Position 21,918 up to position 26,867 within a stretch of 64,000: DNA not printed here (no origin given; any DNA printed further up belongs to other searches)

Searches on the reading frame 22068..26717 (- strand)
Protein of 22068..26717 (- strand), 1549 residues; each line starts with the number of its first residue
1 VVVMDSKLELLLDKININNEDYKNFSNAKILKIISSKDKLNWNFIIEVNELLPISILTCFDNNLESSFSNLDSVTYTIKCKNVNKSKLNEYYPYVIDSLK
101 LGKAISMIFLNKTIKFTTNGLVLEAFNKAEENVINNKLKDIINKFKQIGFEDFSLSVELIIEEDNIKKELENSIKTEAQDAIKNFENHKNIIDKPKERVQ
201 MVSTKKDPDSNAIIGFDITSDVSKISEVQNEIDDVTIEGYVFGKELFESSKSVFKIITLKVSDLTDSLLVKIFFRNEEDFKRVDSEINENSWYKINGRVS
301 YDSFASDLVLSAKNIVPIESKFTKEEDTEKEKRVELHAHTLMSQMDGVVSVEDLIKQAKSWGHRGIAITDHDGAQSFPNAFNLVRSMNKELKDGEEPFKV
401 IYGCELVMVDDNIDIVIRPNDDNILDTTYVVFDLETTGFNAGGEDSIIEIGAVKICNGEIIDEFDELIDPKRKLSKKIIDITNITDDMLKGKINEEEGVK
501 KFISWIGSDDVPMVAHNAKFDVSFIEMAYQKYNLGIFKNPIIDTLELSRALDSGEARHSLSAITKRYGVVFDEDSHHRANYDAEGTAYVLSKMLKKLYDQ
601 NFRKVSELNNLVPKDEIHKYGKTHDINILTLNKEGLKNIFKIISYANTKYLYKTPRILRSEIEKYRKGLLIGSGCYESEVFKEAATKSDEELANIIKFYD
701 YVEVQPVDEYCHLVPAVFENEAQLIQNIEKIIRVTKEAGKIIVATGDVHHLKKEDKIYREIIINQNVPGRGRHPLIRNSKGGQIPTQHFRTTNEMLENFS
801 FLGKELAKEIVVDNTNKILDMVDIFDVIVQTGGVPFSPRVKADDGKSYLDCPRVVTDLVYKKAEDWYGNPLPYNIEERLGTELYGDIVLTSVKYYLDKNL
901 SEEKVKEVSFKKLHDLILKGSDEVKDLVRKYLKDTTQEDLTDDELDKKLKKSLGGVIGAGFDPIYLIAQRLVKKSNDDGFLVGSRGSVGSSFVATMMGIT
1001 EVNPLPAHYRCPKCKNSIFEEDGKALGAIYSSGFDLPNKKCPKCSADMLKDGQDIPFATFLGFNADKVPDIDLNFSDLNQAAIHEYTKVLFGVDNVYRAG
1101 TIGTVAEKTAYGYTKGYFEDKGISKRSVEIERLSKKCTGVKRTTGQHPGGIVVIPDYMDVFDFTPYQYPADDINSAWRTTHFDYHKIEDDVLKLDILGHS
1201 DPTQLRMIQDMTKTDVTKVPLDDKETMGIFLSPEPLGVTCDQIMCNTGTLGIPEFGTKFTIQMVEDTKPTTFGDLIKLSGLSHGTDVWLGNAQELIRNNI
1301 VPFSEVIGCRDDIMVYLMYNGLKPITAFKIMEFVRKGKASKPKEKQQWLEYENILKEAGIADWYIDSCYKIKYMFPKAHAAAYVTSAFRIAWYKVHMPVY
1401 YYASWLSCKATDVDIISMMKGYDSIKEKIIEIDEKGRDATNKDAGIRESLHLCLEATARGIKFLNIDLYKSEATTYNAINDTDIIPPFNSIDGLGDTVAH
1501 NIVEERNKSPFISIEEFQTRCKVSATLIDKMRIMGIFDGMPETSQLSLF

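Call 52: search_protein_families(library=pfam, proteins=[window:22068-26717:-], max_evalue=0.00001)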
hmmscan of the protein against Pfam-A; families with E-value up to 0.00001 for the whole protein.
window:22068-26717:- (1549 aa): 7 families
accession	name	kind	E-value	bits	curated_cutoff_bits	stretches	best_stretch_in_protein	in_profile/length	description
PF07733.18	DNA_pol3_alpha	-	2.9e-51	175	23.9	1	924-1198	3-260/260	Bacterial DNA polymerase III alpha NTPase domain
PF00929.31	RNase_T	-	1.6e-34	120.2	24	1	430-590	1-164/164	Exonuclease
PF17657.6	DNA_pol3_finger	-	3.1e-24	85.6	22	1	1202-1349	2-158/166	Bacterial DNA polymerase III alpha subunit finger domain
PF02811.25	PHP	-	2.5e-21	77.1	26.4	1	335-699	1-148/164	PHP domain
PF14579.12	HHH_6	-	2.6e-11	44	25.6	1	1460-1541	1-84/90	Helix-hairpin-helix motif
PF14480.11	DNA_pol3_a_NI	-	2e-10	40.9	22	1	7-78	1-72/72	DNA polymerase III polC-type N-terminus I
PF16473.11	Rv2179c-like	-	4.2e-06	27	27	0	430-592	3-175/177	3'-5' exoribonuclease Rv2179c-like domain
